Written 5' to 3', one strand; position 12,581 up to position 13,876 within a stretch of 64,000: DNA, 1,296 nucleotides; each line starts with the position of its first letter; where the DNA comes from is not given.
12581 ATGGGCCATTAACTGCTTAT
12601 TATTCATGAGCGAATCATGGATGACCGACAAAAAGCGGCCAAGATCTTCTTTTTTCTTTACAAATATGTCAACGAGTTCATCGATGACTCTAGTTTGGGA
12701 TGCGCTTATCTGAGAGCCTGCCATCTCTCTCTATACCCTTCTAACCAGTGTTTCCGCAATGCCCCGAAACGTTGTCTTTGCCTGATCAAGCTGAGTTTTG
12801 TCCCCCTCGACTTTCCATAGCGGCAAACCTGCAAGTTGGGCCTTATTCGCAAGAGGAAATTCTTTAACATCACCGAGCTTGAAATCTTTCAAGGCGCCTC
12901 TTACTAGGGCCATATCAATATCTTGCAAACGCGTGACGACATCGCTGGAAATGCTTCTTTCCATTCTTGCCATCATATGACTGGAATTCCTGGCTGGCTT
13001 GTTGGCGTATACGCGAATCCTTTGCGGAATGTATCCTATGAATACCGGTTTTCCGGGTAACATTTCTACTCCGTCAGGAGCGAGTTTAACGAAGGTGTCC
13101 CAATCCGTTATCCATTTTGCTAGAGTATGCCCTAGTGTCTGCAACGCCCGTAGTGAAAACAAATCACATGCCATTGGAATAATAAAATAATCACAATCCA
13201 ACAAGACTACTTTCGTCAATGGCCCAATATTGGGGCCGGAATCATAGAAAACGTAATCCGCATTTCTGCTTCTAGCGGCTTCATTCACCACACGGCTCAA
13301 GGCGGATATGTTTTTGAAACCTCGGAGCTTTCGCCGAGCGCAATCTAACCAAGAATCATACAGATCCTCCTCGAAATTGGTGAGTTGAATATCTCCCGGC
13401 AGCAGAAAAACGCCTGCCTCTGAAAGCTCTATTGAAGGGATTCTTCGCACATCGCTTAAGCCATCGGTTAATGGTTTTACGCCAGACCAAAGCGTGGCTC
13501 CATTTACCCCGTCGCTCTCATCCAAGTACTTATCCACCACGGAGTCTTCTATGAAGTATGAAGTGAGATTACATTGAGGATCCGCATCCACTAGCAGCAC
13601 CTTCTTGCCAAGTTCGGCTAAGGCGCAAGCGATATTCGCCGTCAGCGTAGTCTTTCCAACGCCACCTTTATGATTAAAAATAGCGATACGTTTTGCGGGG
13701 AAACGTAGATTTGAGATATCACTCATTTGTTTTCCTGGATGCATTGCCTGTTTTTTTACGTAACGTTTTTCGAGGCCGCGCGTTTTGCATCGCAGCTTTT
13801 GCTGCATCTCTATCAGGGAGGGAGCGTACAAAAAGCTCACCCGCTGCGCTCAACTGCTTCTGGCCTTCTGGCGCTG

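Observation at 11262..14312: AT-rich cassette (wHTH-like protein / ParA-like ATPase / single-domain RelA-SpoT synthetase) translationally coupled to queC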

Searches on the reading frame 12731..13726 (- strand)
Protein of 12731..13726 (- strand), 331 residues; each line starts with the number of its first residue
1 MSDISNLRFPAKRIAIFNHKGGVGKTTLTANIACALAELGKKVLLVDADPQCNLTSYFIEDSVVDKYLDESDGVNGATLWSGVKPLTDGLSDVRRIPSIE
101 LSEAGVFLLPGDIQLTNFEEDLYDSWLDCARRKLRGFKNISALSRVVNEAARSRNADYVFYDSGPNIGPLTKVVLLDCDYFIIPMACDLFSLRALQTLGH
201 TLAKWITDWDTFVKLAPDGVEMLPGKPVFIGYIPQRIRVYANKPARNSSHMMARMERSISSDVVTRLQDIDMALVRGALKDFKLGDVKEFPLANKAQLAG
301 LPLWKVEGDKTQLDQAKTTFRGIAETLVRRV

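Call 3: search_protein_families(library=pfam, proteins=[window:12731-13726:-], max_evalue=0.1)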
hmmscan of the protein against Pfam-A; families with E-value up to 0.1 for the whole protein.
window:12731-13726:- (331 aa): 13 families
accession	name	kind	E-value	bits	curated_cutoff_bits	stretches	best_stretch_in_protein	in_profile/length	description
PF13614.12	AAA_31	-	2.3e-29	103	27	1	12-205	2-167/177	AAA domain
PF01656.29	CbiA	-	8.5e-19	68.2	25.4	1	14-188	1-54/125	CobQ/CobB/MinD/ParA nucleotide binding domain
PF02374.21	ArsA_ATPase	-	6.3e-10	39.2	24.3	1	13-59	2-48/305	Anion-transporting ATPase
PF00142.24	Fer4_NifH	-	7.6e-09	35.9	25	1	13-67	2-55/271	4Fe-4S iron sulfur cluster binding proteins, NifH/frxC family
PF10609.15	ParA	-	1e-08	35.3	27.1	1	12-49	4-41/246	NUBPL iron-transfer P-loop NTPase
PF06564.18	CBP_BcsQ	-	8.1e-07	29.2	21.3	1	18-54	8-44/234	Cellulose biosynthesis protein BcsQ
PF09140.17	MipZ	-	1.2e-05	25.3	20.7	1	13-60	2-49/262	ATPase MipZ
PF07015.17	VirC1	-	0.0033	17.2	24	1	14-56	4-46/231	VirC1 protein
PF13481.12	AAA_25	-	0.0096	16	27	1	10-45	31-65/195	AAA domain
PF03029.23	ATP_bind_1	-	0.013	15.7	27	1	22-60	6-48/240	Conserved hypothetical ATP binding protein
PF00448.28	SRP54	-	0.021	14.9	22.7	1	22-49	11-38/196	SRP54-type protein, GTPase domain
PF16575.11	CLP1_P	-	0.03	14.6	26.6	1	22-51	4-33/188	mRNA cleavage and polyadenylation factor CLP1 P-loop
PF03308.22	MeaB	-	0.032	13.7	23.1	1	21-55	42-76/273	Methylmalonyl Co-A mutase-associated GTPase MeaB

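Call 4: search_protein_families(library=padloc, proteins=[window:12731-13726:-], max_evalue=0.1)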
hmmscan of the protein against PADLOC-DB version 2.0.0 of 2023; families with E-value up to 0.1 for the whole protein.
window:12731-13726:- (331 aa): 3 families
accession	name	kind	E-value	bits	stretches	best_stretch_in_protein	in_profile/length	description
PDLC04559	PDC-M28B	-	2.3e-09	34.9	1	10-49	127-166/438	-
PDLC04560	PDC-M28B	-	4.4e-05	21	1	11-50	14-53/327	-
PDLC04140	mad8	-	0.015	12.9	1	9-56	24-68/314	mads_8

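Call 5: search_protein_families(library=ncbifam, proteins=[window:12731-13726:-], max_evalue=0.1)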
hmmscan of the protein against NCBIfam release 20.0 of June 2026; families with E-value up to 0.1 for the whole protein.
window:12731-13726:- (331 aa): 34 families (the best 25 are shown)
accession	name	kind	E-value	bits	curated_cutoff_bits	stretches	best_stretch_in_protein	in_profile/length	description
NF041546.1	ParA_partition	equivalog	7.2e-18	64.9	180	2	14-54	2-42/203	ParA family partition ATPase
TIGR03371.1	cellulose_yhjQ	equivalog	2.3e-13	50.2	157.85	1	12-58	2-48/246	cellulose biosynthesis protein BcsQ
TIGR03453.1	partition_RepA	equivalog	2e-12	46.7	348.45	1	14-190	107-269/387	plasmid partitioning protein RepA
TIGR01969.1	minD_arch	subfamily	1.9e-11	43.6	201.75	1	14-49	3-38/251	cell division ATPase MinD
TIGR01968.1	minD_bact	equivalog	1.2e-10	41.2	212.9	1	13-49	3-39/261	septum site-determining protein MinD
TIGR04291.1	arsen_driv_ArsA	equivalog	2.4e-10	39.7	650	1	15-59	6-50/565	arsenical pump-driving ATPase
NF010443.0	PRK13869.1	subfamily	4.5e-10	38.9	446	1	13-185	123-281/405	plasmid-partitioning protein RepA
TIGR00345.1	GET3_arsA_TRC40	subfamily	5.5e-10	39.2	135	1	17-58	2-43/299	TRC40/GET3/ArsA family transport-energizing ATPase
NF047398.1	AAA_KGGVGR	domain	5.6e-10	39.9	90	1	12-51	3-42/190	KGGVGR-motif variant AAA ATPase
NF041283.1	PrgP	equivalog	4.7e-09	36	400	1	14-186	5-154/297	ParA superfamily DNA segregation protein PrgP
TIGR01287.1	nifH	equivalog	9.5e-09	34.9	394.35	1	12-69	1-57/275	nitrogenase iron protein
NF009701.0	PRK13230.1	subfamily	9.9e-09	34.6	350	1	12-64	2-53/291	nitrogenase reductase-like protein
NF033200.1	F430_CfbC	exception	8.6e-08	31.8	402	1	12-64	1-52/260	Ni-sirohydrochlorin a,c-diamide reductive cyclase ATP-dependent reductase subunit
TIGR01007.1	eps_fam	subfamily_domain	1.1e-07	31.7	108.05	1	11-59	17-65/204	polysaccharide biosynthesis tyrosine autokinase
NF010259.0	PRK13705.1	equivalog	1.2e-07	31.1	725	1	13-193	108-272/388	plasmid-partitioning protein SopA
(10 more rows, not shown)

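Call 26: find_homologous_proteins(query=window:12731-13726:-)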
Query window:12731-13726:- (331 aa): 5819 proteins with E <= 0.001 among 8000 candidates; the best 120 are listed.
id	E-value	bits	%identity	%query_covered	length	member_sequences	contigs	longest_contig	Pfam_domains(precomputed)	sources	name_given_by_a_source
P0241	2.2e-219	745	100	100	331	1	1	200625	PF00142.25,PF10609.16,PF01656.30,PF13614.13,PF09140.18,PF06564.19,PF02374.22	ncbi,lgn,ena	-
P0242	5.2e-132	458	63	98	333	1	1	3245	PF00142.25,PF10609.16,PF01656.30,PF13614.13,PF06564.19,PF02374.22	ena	-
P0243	1.7e-130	453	62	99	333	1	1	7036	PF00142.25,PF10609.16,PF01656.30,PF13614.13,PF06564.19,PF02374.22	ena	-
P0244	1.1e-126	441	61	98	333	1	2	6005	PF00142.25,PF10609.16,PF01656.30,PF13614.13,PF06564.19,PF02374.22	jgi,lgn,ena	-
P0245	3.4e-123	429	63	92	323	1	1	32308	PF00142.25,PF10609.16,PF01656.30,PF13614.13,PF06564.19,PF02374.22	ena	-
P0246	3.9e-122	426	57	98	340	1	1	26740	PF00142.25,PF10609.16,PF01656.30,PF13614.13,PF07015.18,PF09140.18,PF02374.22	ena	-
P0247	1.4e-114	401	55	97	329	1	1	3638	PF00142.25,PF10609.16,PF01656.30,PF13614.13,PF02374.22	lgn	-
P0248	5.2e-114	399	54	97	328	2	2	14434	PF00142.25,PF10609.16,PF01656.30,PF13614.13,PF09140.18,PF02374.22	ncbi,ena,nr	ncbi:MAG: AAA family ATPase [Desulfobacterales bacterium]|nr:AAA family ATPase [Desulfobacterales ba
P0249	5.5e-114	399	54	99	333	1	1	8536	PF00142.25,PF10609.16,PF01656.30,PF13614.13,PF09140.18,PF02374.22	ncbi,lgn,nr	ncbi:MAG TPA: AAA family ATPase [Terriglobia bacterium]|nr:AAA family ATPase [Terriglobia bacterium]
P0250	7.9e-114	398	55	98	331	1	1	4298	PF00142.25,PF10609.16,PF01656.30,PF13614.13,PF02374.22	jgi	jgi:cellulose biosynthesis protein BcsQ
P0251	1.4e-113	397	55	100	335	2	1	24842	PF00142.25,PF10609.16,PF01656.30,PF13614.13,PF02374.22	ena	-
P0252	1.8e-113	397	55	97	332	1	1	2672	PF00142.25,PF10609.16,PF01656.30,PF13614.13,PF09140.18,PF06564.19,PF02374.22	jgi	jgi:cellulose biosynthesis protein BcsQ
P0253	2.3e-113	397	54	97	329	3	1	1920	PF00142.25,PF10609.16,PF01656.30,PF13614.13,PF09140.18,PF02374.22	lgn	-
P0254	3.0e-113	396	56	98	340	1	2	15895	PF00142.25,PF10609.16,PF01656.30,PF13614.13,PF09140.18,PF02374.22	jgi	jgi:cellulose biosynthesis protein BcsQ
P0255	8.1e-113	395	56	98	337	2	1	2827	PF00142.25,PF10609.16,PF01656.30,PF13614.13,PF09140.18,PF02374.22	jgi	jgi:cellulose biosynthesis protein BcsQ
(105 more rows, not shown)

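Call 59: search_solved_structures(query=A3, max_evalue=0.00001, show_alignments=1)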
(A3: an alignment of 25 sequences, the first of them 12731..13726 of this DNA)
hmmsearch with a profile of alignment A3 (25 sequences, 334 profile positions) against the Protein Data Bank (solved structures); distinct sequences matched with E-value up to 0.00001: 52.
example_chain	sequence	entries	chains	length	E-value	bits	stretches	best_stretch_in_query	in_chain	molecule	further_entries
3pg5_A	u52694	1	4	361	2.4e-45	158.4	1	12-312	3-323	Uncharacterized protein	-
6iub_A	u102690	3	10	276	1.9e-19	73.2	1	8-57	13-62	SpoOJ regulator (Soj)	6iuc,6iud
8jmj_A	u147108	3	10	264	5.8e-18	68.4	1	11-57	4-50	SpoOJ regulator (Soj)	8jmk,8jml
1wcv_1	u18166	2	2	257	1.5e-17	67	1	7-57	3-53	SEGREGATION PROTEIN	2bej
8ray_B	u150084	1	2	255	8.8e-17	64.5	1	12-57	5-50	ParA family protein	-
2bek_A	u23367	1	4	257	2.5e-16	63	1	7-57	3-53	SEGREGATION PROTEIN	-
9nbl_A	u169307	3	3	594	9.4e-15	57.8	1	12-54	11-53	Arsenite transporter ATPase-like protein,arsA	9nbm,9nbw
5u1j_B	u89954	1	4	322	2e-14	56.8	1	7-73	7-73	Uncharacterized protein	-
1f48_A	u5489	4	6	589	2.5e-14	56.4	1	15-54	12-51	ARSENITE-TRANSLOCATING ATPASE | ARSENICAL PUMP-DRIVING ATPASE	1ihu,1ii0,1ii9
5k5z_A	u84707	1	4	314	5.8e-14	55.2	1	10-73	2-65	ParA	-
4pfs_A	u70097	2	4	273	4e-13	52.5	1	4-55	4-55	Cobyrinic Acid a,c-diamide synthase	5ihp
9nbo_A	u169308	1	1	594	5.1e-13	52.1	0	12-54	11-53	Arsenite transporter ATPase-like protein,arsA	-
5if9_A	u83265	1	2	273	5.1e-13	52.1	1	5-55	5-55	Cobyrinic Acid a,c-diamide synthase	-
4v03_A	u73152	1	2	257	1.7e-12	50.4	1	11-70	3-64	SITE-DETERMINING PROTEIN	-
3k9g_A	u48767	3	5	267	4.8e-12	48.9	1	7-59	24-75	PF-32 protein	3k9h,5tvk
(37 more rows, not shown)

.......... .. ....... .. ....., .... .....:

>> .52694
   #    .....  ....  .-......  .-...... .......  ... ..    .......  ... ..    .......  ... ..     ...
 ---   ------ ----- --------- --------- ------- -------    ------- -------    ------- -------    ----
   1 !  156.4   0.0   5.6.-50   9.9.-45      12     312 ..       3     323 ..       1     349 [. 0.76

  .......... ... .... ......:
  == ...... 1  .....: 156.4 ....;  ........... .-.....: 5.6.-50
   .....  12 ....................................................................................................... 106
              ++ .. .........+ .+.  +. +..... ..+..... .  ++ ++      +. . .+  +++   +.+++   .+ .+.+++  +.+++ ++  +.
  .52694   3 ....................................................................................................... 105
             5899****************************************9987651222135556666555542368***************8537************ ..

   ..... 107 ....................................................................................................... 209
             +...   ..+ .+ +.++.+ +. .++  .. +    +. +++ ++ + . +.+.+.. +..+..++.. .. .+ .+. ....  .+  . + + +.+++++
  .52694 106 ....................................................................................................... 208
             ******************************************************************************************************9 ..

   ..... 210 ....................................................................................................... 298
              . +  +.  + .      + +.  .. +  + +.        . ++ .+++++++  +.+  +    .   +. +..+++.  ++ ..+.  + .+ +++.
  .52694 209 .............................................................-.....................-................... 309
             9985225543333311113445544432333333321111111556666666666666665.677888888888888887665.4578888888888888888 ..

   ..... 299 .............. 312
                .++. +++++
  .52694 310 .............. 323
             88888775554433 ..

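Call 84: search_protein_families(library=phrogs, proteins=[window:12731-13726:-], max_evalue=0.01)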
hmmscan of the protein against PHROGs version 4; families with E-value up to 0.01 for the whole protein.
window:12731-13726:- (331 aa): 1 family
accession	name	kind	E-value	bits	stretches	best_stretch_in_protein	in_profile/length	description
phrog_164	-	DNA, RNA and nucleotide metabolism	1.6e-41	143.9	1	11-250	224-415/500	ParA-like partition protein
